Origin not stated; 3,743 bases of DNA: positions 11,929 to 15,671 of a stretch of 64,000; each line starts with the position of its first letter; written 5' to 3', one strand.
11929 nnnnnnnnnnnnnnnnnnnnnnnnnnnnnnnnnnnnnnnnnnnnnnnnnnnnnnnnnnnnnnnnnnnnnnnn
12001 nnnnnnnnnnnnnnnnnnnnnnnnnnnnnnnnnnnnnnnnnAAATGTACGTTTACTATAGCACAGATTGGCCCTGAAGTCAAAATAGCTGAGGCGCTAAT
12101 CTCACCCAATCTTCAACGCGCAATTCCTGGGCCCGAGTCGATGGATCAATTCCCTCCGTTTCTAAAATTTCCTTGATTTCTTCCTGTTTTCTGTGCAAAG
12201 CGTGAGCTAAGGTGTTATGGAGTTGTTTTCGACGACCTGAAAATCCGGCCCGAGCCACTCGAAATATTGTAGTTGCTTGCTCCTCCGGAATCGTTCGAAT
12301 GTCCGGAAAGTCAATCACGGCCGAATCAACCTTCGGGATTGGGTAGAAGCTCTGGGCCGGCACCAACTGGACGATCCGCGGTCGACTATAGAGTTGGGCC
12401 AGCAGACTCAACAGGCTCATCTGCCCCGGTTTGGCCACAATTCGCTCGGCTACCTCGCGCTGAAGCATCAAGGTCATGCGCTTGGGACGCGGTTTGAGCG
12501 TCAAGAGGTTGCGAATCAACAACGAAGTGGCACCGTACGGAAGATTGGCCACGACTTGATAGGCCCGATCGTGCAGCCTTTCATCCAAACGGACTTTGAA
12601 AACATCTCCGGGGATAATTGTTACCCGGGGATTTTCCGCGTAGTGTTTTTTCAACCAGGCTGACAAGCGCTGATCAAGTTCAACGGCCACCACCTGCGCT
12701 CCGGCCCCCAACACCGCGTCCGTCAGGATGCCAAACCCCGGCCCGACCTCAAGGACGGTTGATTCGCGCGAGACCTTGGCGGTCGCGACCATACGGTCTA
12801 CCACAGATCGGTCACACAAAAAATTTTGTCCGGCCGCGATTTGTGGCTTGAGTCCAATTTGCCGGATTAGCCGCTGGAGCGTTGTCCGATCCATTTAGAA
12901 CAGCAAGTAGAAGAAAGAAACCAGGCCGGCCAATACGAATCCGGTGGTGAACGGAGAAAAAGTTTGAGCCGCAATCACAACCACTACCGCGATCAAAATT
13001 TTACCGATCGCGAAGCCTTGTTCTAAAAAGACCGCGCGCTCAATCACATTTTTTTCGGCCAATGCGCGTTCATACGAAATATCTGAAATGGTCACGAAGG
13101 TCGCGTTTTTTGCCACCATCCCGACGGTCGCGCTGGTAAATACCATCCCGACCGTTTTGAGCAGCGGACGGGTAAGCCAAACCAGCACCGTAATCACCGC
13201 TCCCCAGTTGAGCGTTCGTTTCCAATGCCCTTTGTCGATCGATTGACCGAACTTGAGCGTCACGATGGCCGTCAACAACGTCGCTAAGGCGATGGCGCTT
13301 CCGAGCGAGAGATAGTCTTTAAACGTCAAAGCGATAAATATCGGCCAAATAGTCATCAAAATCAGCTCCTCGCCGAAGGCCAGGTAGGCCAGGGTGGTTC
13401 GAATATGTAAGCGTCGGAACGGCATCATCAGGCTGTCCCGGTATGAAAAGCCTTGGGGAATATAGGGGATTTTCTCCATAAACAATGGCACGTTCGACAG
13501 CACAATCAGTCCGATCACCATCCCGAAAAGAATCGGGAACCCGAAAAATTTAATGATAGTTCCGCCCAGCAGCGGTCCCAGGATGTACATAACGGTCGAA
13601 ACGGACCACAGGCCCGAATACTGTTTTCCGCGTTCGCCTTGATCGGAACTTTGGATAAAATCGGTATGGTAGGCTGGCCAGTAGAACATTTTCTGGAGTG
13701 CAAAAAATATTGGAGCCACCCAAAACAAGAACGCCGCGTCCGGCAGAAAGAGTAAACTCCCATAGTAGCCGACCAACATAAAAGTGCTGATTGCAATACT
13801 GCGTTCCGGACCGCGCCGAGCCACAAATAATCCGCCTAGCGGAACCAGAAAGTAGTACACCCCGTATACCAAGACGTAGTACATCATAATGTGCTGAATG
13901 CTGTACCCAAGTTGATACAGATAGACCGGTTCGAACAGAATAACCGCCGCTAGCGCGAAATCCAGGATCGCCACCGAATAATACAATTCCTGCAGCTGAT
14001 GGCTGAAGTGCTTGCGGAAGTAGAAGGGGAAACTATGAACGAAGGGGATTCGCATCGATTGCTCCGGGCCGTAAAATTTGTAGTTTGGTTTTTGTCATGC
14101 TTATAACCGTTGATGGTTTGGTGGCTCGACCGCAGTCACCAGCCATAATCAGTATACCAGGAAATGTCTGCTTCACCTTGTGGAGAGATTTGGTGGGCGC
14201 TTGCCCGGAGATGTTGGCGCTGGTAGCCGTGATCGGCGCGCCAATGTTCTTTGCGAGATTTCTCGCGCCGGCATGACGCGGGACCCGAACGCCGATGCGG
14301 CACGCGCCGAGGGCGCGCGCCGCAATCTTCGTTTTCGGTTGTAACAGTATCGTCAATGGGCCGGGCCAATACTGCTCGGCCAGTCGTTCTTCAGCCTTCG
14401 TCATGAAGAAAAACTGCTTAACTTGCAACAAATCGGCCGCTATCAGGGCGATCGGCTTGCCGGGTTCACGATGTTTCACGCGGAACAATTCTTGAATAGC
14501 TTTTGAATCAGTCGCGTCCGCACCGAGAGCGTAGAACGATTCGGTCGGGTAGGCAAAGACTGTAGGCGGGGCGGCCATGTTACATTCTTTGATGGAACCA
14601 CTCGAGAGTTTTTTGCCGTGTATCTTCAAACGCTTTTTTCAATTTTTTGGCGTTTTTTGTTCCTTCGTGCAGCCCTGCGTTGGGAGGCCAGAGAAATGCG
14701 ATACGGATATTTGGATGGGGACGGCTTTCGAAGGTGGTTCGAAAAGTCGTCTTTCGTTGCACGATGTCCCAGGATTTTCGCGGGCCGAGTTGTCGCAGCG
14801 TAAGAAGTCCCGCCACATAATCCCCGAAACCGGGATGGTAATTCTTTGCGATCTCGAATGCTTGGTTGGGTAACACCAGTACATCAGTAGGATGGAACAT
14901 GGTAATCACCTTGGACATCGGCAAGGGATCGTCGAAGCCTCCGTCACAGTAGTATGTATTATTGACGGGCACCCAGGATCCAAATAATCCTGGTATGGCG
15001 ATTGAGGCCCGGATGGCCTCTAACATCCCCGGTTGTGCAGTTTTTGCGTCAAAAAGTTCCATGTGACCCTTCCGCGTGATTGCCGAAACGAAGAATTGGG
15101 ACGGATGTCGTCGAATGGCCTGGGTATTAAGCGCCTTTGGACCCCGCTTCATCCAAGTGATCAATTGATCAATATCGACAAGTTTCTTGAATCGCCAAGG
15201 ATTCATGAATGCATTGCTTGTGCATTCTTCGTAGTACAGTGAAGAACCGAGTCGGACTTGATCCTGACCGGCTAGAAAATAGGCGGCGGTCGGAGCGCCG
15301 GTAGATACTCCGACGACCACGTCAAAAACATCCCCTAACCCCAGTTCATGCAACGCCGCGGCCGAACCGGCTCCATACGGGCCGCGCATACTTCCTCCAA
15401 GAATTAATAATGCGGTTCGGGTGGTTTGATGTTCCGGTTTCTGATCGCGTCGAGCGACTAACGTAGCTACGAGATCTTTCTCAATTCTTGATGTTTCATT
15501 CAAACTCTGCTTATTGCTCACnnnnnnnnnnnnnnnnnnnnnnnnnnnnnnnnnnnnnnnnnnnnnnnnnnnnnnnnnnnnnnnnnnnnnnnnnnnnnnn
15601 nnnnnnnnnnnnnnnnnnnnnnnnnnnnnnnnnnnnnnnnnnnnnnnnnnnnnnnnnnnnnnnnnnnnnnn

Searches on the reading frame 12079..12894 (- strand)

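Call 43: search_protein_families(library=pfam, proteins=[window:12079-12894:-], max_evalue=0.001)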
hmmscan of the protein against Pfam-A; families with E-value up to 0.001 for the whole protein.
window:12079-12894:- (271 aa): 3 families
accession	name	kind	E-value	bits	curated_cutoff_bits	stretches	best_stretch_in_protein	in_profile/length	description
PF00398.26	RrnaAD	-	1.3e-51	175.7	24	1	19-267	6-258/263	Ribosomal RNA adenine dimethylase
PF13649.12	Methyltransf_25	-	4.4e-05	24.5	27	1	47-112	1-69/97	Methyltransferase domain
PF08241.18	Methyltransf_11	-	0.00014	22.9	21.2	1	48-106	1-59/95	Methyltransferase domain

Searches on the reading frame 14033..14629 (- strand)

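Call 43: search_protein_families(library=pfam, proteins=[window:14033-14629:-], max_evalue=0.001)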
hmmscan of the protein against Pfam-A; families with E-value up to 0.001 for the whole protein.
window:14033-14629:- (198 aa): 1 family
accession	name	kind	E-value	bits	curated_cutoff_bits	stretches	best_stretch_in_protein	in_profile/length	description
PF01300.24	Sua5_yciO_yrdC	-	9.6e-43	146.2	25.1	1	24-189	8-178/178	Telomere recombination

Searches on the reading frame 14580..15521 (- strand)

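Call 43: search_protein_families(library=pfam, proteins=[window:14580-15521:-], max_evalue=0.001)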
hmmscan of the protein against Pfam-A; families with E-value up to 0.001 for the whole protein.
window:14580-15521:- (313 aa): 1 family
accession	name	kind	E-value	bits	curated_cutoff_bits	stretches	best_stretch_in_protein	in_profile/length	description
PF01734.28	Patatin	-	8.3e-21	75.5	27.7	1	40-202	3-187/191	Patatin-like phospholipase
